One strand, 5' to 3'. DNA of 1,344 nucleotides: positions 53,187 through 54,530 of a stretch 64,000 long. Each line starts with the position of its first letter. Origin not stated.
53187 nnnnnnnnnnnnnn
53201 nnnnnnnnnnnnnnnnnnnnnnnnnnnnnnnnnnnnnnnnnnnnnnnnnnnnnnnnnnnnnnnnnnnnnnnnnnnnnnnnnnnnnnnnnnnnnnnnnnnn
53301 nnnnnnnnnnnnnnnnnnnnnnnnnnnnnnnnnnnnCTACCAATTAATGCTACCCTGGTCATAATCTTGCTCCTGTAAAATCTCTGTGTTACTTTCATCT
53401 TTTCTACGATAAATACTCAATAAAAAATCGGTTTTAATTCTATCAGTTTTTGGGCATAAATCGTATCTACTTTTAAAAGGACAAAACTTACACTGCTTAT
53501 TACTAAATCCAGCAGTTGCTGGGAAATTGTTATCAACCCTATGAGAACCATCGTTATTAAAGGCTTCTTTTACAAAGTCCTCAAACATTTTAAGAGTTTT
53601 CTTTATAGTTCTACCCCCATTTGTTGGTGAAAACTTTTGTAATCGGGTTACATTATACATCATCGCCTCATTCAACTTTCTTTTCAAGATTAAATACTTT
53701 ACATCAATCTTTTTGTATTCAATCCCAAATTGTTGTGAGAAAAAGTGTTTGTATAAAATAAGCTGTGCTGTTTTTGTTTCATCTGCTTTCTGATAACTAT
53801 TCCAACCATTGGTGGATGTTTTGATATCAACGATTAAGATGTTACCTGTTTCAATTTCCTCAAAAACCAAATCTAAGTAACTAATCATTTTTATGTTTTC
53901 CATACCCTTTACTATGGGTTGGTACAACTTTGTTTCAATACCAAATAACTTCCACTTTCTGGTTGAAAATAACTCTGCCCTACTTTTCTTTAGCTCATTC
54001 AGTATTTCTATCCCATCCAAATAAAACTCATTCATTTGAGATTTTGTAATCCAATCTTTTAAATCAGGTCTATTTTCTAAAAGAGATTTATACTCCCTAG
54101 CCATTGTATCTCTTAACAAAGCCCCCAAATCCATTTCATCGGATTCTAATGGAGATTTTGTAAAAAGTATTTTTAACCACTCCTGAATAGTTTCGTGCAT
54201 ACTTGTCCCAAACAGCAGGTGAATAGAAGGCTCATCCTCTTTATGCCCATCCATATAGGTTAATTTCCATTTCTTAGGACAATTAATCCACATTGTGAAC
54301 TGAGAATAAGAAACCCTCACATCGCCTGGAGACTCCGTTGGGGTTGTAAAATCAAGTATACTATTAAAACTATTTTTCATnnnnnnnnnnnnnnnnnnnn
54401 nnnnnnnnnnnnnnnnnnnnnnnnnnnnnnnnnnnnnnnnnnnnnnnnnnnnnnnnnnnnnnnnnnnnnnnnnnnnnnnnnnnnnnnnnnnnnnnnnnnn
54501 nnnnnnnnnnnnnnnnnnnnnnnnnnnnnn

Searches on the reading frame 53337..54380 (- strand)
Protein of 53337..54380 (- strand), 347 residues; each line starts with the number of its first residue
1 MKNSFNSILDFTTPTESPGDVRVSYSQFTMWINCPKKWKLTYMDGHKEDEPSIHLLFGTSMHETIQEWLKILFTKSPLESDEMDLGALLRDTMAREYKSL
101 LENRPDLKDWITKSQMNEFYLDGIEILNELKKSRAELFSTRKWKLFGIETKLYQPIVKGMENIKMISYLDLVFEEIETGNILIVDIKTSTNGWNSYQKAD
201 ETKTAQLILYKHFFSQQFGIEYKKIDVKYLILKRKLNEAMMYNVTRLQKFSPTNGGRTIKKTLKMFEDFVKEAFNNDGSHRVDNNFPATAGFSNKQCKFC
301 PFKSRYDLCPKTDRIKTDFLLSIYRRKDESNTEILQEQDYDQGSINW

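Call 78: search_protein_families(library=phrogs, proteins=[window:53337-54380:-], max_evalue=0.00001)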
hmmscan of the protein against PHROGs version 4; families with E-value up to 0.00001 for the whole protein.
window:53337-54380:- (347 aa): 5 families
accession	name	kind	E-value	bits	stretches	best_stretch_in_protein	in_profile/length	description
phrog_69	-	DNA, RNA and nucleotide metabolism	7.2e-27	95.5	1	22-310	89-324/501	exonuclease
phrog_1218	-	DNA, RNA and nucleotide metabolism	1.2e-17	65.2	1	17-238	4-212/364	exonuclease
phrog_1706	-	DNA, RNA and nucleotide metabolism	2.7e-09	37.9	1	32-306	56-242/293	CRISPR/Cas system associated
phrog_8097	-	DNA, RNA and nucleotide metabolism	1.3e-06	28.4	0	22-70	2-53/598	exonuclease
phrog_1870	-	DNA, RNA and nucleotide metabolism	6.9e-06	26.5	0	22-224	15-217/313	exonuclease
